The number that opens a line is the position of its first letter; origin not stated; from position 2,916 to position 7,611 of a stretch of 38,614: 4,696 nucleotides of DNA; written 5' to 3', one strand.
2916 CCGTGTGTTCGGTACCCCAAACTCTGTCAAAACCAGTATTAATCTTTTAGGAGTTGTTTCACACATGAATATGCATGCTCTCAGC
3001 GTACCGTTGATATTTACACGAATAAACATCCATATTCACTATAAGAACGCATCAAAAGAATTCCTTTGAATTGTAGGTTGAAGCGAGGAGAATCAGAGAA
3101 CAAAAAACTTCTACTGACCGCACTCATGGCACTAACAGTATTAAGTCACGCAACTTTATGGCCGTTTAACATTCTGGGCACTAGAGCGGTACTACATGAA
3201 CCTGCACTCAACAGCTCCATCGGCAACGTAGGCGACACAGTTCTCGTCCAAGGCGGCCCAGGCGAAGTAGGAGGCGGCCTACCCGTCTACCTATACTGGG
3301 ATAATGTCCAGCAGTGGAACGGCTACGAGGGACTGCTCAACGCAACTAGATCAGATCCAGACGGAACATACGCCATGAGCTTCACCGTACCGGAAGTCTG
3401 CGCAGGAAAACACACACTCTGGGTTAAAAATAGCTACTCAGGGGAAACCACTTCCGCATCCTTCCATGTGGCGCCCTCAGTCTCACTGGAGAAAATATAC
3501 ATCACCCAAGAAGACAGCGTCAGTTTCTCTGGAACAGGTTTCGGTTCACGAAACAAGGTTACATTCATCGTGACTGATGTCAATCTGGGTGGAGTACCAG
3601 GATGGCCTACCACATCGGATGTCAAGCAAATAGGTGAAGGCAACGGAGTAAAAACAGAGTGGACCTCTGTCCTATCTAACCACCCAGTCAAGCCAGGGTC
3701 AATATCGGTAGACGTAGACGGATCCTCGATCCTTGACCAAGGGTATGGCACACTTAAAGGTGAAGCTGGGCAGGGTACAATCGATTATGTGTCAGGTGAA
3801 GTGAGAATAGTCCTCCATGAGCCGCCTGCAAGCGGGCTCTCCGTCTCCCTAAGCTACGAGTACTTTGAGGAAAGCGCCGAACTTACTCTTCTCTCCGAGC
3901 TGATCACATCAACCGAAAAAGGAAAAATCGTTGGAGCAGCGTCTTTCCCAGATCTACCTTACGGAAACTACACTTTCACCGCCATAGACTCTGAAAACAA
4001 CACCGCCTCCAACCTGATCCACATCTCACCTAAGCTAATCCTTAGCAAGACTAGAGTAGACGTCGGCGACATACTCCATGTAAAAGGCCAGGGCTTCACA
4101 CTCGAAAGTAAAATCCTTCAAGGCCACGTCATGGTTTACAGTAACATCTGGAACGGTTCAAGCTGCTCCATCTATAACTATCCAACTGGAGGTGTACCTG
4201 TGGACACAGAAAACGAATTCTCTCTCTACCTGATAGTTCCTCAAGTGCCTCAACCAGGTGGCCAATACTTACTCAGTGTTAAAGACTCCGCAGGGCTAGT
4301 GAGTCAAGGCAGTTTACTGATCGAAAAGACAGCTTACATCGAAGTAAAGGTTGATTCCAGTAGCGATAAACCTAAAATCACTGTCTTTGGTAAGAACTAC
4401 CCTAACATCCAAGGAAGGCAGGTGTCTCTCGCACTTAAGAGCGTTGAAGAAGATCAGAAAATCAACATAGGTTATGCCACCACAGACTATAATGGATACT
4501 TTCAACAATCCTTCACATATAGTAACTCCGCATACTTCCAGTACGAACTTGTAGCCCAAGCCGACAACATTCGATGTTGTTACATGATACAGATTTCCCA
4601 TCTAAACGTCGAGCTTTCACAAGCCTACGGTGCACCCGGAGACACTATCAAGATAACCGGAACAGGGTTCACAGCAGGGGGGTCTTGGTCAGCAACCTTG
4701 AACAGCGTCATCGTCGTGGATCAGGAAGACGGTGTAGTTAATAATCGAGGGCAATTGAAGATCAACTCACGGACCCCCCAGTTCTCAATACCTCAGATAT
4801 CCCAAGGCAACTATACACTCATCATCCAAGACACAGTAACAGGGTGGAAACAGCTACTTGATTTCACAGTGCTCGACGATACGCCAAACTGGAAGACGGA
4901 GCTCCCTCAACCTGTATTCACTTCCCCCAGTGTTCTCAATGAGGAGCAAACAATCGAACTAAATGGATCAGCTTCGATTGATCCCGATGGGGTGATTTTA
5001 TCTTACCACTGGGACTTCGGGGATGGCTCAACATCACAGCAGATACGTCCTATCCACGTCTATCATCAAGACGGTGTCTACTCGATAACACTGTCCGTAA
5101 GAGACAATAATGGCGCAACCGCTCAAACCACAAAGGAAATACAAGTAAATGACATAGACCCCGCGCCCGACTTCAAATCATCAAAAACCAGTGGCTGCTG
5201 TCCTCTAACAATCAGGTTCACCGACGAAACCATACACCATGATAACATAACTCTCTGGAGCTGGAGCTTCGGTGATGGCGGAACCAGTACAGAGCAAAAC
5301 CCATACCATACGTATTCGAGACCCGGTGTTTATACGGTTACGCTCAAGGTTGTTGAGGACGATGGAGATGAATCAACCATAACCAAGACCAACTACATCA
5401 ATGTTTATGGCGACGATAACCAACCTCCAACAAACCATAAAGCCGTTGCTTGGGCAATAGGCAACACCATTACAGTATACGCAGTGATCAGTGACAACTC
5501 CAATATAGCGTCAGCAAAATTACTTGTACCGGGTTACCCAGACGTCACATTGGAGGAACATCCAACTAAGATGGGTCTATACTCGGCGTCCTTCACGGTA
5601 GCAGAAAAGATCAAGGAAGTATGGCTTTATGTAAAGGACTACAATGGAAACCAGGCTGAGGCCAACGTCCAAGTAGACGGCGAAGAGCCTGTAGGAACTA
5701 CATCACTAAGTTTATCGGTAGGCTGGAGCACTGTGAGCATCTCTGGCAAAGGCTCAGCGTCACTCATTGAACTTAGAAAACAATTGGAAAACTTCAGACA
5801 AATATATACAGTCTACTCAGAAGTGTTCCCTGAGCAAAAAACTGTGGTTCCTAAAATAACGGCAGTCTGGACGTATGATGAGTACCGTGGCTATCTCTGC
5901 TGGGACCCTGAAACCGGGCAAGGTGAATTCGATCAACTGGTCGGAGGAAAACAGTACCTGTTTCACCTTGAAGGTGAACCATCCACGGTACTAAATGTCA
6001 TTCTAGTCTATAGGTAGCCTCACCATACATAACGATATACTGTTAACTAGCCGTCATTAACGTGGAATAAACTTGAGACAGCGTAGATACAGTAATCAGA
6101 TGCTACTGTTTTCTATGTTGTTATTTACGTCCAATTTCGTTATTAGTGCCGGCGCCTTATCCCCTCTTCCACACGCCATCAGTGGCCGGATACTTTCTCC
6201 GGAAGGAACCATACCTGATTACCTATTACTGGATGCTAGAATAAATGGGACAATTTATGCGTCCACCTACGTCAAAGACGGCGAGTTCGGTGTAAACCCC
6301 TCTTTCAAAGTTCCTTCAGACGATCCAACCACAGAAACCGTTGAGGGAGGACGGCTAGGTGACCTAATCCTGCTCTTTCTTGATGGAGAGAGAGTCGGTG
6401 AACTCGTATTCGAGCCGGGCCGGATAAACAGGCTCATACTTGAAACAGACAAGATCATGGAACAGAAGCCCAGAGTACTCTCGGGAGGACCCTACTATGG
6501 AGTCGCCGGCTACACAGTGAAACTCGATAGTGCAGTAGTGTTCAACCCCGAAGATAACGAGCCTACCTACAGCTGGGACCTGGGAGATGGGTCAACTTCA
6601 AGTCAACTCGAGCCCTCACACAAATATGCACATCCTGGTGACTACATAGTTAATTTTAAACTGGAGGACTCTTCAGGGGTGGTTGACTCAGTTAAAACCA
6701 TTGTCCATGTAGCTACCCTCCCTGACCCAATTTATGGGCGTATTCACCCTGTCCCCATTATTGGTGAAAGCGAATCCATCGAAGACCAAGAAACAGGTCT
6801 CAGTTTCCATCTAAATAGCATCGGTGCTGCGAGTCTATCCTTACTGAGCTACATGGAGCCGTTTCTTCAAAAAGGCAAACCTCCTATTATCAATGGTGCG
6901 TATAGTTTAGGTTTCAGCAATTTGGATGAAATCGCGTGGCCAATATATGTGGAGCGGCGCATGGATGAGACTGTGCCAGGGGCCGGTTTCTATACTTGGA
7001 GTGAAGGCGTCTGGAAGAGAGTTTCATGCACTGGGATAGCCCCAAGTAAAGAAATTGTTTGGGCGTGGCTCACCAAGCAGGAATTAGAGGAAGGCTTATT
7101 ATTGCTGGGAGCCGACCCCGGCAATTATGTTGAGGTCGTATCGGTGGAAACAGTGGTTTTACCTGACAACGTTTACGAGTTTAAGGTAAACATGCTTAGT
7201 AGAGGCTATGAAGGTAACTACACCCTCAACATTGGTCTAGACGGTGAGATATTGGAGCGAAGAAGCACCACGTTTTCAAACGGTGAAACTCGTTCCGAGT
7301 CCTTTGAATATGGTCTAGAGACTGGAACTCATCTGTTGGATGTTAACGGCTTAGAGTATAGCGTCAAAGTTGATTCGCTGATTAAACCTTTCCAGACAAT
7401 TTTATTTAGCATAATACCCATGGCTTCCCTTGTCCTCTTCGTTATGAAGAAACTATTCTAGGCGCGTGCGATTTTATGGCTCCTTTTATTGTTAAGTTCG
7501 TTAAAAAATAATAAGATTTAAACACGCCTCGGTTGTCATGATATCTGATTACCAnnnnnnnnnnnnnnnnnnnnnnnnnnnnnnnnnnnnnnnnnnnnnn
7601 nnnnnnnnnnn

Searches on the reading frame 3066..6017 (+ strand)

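Call 72: search_protein_families(library=pfam, proteins=[window:3066-6017:+], max_evalue=0.00001)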
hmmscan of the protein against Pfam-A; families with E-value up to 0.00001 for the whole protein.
window:3066-6017:+ (983 aa): 3 families
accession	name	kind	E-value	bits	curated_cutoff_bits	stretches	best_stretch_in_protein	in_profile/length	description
PF18911.6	PKD_4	-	2.5e-41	140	27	2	614-693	4-82/85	PKD domain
PF00801.26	PKD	-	1.9e-26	92.3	23.5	2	619-690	6-77/80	PKD domain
PF22352.2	K319L-like_PKD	-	5.3e-09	36.4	27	1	627-694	11-84/84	K319L-like, PKD domain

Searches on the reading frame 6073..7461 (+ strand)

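Call 72: search_protein_families(library=pfam, proteins=[window:6073-7461:+], max_evalue=0.00001)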
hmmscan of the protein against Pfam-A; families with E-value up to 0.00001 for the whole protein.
window:6073-7461:+ (462 aa): 2 families
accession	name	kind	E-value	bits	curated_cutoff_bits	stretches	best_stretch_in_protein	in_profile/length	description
PF18911.6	PKD_4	-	2.4e-13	50.4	27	1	133-211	4-82/85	PKD domain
PF00801.26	PKD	-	2.9e-10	40.5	23.5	1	138-210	6-78/80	PKD domain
